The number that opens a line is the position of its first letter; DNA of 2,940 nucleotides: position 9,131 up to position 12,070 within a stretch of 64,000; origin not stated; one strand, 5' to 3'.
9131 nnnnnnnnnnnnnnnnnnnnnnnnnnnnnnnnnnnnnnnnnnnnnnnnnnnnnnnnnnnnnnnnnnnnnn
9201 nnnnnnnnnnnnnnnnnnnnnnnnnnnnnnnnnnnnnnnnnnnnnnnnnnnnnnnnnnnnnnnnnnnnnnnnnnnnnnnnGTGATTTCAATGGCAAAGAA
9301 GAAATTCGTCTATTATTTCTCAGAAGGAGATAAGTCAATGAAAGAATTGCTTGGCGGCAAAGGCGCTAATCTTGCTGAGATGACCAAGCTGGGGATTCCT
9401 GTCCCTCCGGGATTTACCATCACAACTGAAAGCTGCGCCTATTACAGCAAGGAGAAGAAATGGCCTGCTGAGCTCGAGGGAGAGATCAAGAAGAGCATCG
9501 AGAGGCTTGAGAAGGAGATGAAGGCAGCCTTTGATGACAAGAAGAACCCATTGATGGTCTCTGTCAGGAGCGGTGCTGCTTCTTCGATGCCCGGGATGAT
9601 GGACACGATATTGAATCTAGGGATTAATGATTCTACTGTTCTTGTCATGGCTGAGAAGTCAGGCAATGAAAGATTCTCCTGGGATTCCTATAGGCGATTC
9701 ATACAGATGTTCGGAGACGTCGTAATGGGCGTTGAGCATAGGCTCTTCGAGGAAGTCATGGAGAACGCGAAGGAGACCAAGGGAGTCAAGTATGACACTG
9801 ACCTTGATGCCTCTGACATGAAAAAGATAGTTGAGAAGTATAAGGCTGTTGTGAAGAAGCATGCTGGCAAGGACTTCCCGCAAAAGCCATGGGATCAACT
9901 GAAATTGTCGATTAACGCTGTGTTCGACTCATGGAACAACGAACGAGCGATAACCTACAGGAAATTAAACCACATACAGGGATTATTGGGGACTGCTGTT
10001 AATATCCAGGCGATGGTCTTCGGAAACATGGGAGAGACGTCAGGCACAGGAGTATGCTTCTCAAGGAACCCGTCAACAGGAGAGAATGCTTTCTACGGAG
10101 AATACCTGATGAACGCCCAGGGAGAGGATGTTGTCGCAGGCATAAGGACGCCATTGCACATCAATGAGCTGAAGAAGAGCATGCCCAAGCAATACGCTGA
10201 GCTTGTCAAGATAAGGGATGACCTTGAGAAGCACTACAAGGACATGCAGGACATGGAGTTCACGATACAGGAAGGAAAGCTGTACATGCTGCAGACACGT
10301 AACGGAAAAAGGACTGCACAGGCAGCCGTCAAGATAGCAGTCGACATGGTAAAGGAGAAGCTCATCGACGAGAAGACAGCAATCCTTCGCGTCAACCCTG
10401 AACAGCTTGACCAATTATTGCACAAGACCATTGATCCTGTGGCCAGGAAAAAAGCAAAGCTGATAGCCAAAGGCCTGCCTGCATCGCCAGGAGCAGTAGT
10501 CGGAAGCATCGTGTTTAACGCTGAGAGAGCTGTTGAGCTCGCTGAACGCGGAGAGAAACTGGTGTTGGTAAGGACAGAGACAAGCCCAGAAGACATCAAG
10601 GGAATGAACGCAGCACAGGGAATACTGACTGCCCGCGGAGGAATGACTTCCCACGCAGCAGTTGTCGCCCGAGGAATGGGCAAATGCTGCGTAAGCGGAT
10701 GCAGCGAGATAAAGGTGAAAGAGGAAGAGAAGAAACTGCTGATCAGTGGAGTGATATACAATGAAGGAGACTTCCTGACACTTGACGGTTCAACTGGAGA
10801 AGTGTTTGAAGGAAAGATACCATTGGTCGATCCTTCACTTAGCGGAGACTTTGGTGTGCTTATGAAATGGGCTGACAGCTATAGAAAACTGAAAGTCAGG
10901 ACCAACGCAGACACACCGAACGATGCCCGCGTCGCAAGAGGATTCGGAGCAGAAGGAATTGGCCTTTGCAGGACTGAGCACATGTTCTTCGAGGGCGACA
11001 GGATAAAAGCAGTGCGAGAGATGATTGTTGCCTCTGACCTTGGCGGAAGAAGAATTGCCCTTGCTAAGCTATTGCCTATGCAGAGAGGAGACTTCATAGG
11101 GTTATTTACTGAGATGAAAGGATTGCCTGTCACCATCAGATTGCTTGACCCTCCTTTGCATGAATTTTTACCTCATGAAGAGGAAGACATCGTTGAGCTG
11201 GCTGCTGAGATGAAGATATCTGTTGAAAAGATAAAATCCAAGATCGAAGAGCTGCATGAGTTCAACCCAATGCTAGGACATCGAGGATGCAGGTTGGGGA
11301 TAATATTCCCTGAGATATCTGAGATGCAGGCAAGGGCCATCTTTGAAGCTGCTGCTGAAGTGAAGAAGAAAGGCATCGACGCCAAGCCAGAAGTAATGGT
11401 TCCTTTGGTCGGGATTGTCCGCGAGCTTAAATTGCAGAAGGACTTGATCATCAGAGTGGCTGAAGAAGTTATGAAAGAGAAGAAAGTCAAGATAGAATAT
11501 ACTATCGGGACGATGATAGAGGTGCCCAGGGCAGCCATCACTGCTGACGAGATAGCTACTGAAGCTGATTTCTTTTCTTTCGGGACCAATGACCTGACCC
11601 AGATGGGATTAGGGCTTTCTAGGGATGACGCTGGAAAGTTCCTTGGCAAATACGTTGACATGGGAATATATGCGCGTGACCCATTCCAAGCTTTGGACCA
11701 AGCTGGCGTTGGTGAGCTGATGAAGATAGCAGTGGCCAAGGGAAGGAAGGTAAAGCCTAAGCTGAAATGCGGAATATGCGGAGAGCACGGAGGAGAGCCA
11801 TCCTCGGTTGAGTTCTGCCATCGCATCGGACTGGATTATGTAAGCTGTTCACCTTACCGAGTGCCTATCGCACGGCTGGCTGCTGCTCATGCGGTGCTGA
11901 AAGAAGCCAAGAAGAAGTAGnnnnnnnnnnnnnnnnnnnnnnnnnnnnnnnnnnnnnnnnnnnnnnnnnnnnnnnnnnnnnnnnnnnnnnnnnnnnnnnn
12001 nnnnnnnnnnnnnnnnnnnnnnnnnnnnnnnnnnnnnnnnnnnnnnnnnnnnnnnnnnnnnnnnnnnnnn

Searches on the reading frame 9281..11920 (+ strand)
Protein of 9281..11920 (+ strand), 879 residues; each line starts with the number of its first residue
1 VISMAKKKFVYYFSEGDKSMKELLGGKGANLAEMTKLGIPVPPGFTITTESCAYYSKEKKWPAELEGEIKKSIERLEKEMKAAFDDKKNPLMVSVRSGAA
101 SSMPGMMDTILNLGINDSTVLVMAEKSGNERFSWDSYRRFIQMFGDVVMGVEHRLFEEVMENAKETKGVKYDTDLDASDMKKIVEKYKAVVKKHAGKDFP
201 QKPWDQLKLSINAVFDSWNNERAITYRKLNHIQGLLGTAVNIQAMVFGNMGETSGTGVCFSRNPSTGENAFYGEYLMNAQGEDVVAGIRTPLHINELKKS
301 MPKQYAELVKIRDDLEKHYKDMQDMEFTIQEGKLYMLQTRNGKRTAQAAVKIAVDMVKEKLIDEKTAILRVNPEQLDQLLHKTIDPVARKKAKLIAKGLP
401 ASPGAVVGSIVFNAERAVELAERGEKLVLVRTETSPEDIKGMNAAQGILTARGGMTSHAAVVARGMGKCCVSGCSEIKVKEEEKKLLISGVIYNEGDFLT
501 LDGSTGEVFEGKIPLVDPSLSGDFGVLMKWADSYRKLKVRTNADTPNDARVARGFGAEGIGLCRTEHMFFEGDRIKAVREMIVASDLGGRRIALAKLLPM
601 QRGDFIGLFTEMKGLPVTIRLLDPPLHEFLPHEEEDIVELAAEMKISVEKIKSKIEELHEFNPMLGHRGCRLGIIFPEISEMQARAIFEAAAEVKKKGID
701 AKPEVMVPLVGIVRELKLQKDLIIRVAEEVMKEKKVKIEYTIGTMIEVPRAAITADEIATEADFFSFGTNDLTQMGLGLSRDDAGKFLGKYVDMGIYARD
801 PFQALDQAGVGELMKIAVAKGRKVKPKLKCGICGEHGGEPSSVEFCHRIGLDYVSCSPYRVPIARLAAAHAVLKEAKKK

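Call 13: search_protein_families(library=pfam, proteins=[window:9281-11920:+])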
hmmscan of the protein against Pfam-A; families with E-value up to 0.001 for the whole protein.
window:9281-11920:+ (879 aa): 3 families
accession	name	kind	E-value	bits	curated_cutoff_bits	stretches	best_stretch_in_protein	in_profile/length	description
PF02896.24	PEP-utilizers_C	-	3.7e-84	282.8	22.8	1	522-871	5-291/293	PEP-utilising enzyme, PEP-binding domain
PF01326.24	PPDK_N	-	1.2e-58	199.5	27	2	22-295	2-221/328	Pyruvate phosphate dikinase, AMP/ATP-binding domain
PF00391.29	PEP-utilizers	-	3.7e-24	84.5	23.1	1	426-506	4-72/72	PEP-utilising enzyme, mobile domain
